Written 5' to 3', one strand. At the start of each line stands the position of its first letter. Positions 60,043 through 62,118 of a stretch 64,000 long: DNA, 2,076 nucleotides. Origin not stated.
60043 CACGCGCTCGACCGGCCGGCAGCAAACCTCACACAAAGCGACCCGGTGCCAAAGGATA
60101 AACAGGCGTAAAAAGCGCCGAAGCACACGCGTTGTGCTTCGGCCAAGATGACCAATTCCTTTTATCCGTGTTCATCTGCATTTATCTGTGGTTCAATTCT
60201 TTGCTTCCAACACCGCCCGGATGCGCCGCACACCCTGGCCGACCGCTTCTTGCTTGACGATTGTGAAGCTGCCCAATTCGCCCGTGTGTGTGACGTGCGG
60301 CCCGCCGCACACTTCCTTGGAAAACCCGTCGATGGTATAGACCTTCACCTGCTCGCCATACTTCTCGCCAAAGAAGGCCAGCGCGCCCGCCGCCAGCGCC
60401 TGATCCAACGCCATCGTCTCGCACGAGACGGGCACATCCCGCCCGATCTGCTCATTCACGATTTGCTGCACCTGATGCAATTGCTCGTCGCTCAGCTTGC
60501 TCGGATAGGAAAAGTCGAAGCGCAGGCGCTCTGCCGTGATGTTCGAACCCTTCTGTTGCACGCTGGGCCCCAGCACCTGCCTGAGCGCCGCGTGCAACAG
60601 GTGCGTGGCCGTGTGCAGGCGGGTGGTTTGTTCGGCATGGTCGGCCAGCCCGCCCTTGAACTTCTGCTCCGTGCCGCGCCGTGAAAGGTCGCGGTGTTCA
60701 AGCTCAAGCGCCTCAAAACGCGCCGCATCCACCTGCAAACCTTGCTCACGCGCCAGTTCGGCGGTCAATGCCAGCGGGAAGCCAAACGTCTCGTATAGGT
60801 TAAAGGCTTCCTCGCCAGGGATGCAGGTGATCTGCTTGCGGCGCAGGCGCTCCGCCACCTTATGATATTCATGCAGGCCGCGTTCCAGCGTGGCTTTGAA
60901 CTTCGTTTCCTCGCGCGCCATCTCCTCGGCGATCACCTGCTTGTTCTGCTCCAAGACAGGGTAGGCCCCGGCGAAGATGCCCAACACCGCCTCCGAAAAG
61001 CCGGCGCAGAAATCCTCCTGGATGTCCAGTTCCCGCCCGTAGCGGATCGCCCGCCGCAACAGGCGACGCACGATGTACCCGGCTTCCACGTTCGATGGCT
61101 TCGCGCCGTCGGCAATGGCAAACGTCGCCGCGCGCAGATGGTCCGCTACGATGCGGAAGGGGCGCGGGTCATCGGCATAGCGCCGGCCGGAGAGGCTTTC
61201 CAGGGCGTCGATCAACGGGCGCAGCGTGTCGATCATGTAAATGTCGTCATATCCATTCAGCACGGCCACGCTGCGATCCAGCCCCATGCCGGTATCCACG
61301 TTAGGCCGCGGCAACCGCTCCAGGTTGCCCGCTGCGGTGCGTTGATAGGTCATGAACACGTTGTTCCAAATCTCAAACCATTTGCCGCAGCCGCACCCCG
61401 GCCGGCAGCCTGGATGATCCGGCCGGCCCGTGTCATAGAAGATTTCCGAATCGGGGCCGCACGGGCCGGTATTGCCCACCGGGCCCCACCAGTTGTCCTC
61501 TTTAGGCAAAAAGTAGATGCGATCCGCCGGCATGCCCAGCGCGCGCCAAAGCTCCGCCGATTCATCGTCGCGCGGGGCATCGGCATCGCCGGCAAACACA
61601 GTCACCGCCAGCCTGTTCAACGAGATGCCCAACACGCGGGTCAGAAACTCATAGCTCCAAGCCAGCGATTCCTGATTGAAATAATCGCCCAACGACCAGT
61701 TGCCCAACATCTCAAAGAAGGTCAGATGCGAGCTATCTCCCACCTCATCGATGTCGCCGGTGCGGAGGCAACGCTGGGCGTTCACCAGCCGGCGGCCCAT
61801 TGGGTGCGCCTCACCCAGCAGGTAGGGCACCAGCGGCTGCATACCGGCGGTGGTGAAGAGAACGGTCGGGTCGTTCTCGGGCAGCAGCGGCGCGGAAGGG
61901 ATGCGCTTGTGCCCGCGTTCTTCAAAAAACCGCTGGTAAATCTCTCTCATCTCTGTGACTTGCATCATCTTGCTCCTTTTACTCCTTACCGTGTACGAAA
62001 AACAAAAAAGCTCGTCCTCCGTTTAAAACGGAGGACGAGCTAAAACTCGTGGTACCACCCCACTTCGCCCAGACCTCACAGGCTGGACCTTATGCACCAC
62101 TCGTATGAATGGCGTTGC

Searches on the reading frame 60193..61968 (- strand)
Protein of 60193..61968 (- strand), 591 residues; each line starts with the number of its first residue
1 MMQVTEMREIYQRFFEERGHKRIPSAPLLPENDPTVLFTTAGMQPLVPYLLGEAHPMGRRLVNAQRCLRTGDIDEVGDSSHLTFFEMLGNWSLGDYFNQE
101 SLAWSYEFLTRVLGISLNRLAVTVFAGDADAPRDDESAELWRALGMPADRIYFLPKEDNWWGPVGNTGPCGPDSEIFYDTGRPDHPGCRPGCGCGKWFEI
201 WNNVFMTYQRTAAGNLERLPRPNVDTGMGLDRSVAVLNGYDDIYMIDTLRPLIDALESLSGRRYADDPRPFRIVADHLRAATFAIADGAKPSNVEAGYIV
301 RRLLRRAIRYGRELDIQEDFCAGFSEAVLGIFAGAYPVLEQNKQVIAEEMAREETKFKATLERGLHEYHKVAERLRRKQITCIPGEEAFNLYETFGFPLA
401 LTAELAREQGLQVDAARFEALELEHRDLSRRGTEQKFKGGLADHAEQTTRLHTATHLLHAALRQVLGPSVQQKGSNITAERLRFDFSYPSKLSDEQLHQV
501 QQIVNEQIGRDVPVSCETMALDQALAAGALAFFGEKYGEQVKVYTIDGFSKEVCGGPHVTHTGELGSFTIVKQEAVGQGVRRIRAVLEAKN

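Call 6: search_protein_families(library=pfam, proteins=[window:60193-61968:-])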
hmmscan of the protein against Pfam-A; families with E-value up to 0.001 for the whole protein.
window:60193-61968:- (591 aa): 2 families
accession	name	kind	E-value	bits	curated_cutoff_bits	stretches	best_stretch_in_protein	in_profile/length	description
PF01411.24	tRNA-synt_2c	-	2.8e-132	442.5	30.3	1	6-456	1-453/552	tRNA synthetases class II (A)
PF07973.19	tRNA_SAD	-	5.3e-15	55.6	24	1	541-583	1-43/44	Threonyl and Alanyl tRNA synthetase second additional domain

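Call 13: find_related_loci(query=window:60193-61968:-, collection=genome_contigs, flank=3000)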
Query window:60193-61968:- (591 aa) in genome_contigs; peptide patterns used: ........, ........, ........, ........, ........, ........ (x = any residue, [..] = any of these).
598 stretches matched a pattern (row limit reached: there are more); 585 encode a relative of the query (tblastn E <= 1e-3); the best 80 are kept; 80 distinct loci.
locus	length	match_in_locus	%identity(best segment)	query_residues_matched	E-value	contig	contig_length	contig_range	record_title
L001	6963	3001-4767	70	2-588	0e+0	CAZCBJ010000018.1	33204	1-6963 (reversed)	MAG TPA_asm: uncultured Anaerolineaceae bacterium isolate SRP257756_co1_194 genome assembly, contig: NODE_859_length_332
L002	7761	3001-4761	72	2-588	0e+0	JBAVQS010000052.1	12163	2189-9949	MAG: Anaerolineae bacterium isolate MFD03971_ilm_asm_bin21 k127_349358, whole genome shotgun sequence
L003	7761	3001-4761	71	2-588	0e+0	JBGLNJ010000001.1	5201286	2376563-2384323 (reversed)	MAG: Anaerolineae bacterium isolate PPR_0270 scaffold_52704, whole genome shotgun sequence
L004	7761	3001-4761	68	2-588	0e+0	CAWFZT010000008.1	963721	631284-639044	MAG: uncultured Chloroflexia bacterium isolate MFD04408.bin.2.73 genome assembly, contig: contig_45732, whole genome sho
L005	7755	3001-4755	67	2-588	0e+0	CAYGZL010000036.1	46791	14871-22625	MAG TPA_asm: uncultured Anaerolineaceae bacterium isolate ERP119294_co2_361 genome assembly, contig: k141_895821, whole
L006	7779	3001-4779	63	2-588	0e+0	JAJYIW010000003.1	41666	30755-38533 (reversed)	MAG: Chloroflexi bacterium isolate DBS2-1.bin135 NODE_1539_length_41666_cov_6.564433, whole genome shotgun sequence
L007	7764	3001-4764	58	6-587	0e+0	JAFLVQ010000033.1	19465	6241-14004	MAG: Spirochaetales bacterium isolate HAN109 Seq33, whole genome shotgun sequence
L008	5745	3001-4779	56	2-588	0e+0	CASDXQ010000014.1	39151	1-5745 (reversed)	uncultured Spirochaetales bacterium isolate B29_L1_390390_idba_bin.42 genome assembly, contig: B29_L1_390390_idba_bin.42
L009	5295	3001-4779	55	2-588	0e+0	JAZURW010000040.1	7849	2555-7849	MAG: Candidatus Ornithospirochaeta sp. isolate T1900044850_TS20190316.MAGScoT_cleanbin_000029 SGB_3005_k141_1156766, who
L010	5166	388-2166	54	1-587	0e+0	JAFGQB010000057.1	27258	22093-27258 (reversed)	MAG: Spirochaetes bacterium isolate Zod_Metabat.719 k87_1250542, whole genome shotgun sequence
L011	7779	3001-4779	55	2-588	0e+0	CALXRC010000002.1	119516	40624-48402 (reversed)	MAG: uncultured Spirochaetales bacterium isolate BRZ_S__bin127 genome assembly, contig: BRZ_S__NODE_201_length_119516_co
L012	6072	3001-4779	55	2-588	0e+0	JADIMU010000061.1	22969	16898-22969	MAG: Candidatus Aphodenecus pullistercoris isolate 11167 F1M09__C399791_L22969_SRR9113735, whole genome shotgun sequence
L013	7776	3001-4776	57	5-588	0e+0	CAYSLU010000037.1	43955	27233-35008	MAG TPA_asm: uncultured Verrucomicrobiota bacterium isolate SRP272421_co4_691 genome assembly, contig: NODE_1394_length_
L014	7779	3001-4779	54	2-588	0e+0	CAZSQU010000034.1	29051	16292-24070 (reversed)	MAG TPA_asm: uncultured Spirochaetales bacterium isolate binchicken_co309_6 genome assembly, contig: NODE_905_length_290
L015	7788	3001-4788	55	1-588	0e+0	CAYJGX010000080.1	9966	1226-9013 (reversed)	MAG TPA_asm: uncultured Spirochaetaceae bacterium isolate ERP123703_co3_213 genome assembly, contig: NODE_8278_length_99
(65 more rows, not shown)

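Call 24: find_encoding_contigs(protein=window:60196-61968:-, flank=3000, max_places=4)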
Protein window:60196-61968:- (591 aa): no gene with exactly this product is on record in the collection.

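Call 27: find_encoding_contigs(protein=window:60196-61965:-, flank=3000, max_places=4)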
Protein window:60196-61965:- (590 aa): 4 contigs read that carry it; 2 places shown.
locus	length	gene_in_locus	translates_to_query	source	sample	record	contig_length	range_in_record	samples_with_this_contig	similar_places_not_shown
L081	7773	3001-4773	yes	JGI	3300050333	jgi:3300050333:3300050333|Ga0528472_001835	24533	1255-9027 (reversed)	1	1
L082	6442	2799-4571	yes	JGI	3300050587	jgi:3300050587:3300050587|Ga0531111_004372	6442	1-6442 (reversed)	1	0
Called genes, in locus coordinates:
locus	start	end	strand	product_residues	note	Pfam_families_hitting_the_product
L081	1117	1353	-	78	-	-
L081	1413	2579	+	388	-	PF00561:Abhydrolase_1, PF12146:Hydrolase_4 (weak), PF12697:Abhydrolase_6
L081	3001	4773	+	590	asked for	PF01411:tRNA-synt_2c, PF07973:tRNA_SAD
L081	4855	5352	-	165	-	PF07885:Ion_trans_2 (weak)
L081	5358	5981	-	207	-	PF04012:PspA_IM30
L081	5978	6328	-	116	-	PF02604:PhdYeFM_antitox (weak)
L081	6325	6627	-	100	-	-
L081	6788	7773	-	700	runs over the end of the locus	PF01145:Band_7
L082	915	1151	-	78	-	-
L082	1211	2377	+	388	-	PF00561:Abhydrolase_1, PF12146:Hydrolase_4 (weak), PF12697:Abhydrolase_6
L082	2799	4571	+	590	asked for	PF01411:tRNA-synt_2c, PF07973:tRNA_SAD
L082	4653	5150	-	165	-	PF07885:Ion_trans_2 (weak)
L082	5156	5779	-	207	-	PF04012:PspA_IM30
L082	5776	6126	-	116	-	PF02604:PhdYeFM_antitox (weak)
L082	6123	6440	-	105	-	?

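Call 39: search_protein_families(library=ncbifam, proteins=[window:60196-61965:-])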
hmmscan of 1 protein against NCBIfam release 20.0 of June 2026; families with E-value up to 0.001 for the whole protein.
window:60196-61965:- (590 aa): 4 families
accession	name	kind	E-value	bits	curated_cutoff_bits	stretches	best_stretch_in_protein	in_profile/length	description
NF002436.0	PRK01584.1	equivalog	7.8e-257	853.5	529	1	1-588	1-594/595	alanine--tRNA ligase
TIGR00344.1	alaS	equivalog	4.6e-179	597.5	457.05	2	5-434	1-432/847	alanine--tRNA ligase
TIGR03683.1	A-tRNA_syn_arch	equivalog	1.4e-69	235.3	744.7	3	446-583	592-731/902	alanine--tRNA ligase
NF040865.1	a_tRNA_ed_AlaXM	equivalog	1.6e-22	80.4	300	1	446-586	93-233/234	alanyl-tRNA editing protein AlaXM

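Call 40: find_related_loci(query=window:60196-61965:-, collection=metagenome_contigs, flank=700)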
Query window:60196-61965:- (590 aa) in metagenome_contigs; peptide patterns used: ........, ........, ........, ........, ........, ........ (x = any residue, [..] = any of these).
600 stretches matched a pattern (row limit reached: there are more); 599 encode a relative of the query (tblastn E <= 1e-3); the best 80 are kept; 80 distinct loci.
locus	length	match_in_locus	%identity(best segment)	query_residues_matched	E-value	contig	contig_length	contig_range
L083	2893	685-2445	71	1-587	0e+0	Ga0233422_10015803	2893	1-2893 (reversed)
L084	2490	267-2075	57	4-587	0e+0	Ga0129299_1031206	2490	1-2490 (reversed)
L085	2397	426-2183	60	4-588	0e+0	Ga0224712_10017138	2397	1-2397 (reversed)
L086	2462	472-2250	55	1-587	0e+0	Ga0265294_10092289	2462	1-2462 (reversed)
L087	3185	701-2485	56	1-587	0e+0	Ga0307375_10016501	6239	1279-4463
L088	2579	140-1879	55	1-587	0e+0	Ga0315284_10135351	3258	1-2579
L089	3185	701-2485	55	1-587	0e+0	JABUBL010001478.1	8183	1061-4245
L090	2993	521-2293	55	5-590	0e+0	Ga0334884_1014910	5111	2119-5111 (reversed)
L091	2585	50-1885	53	5-586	0e+0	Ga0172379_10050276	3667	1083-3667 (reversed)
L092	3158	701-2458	53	1-589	0e+0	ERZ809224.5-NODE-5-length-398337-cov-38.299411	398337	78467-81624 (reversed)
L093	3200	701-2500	55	1-587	0e+0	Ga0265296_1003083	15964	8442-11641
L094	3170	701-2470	54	5-589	0e+0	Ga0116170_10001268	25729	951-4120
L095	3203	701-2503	55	1-587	0e+0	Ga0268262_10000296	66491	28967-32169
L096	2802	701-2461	56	5-587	0e+0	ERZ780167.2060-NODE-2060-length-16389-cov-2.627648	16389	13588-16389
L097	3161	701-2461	53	5-586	0e+0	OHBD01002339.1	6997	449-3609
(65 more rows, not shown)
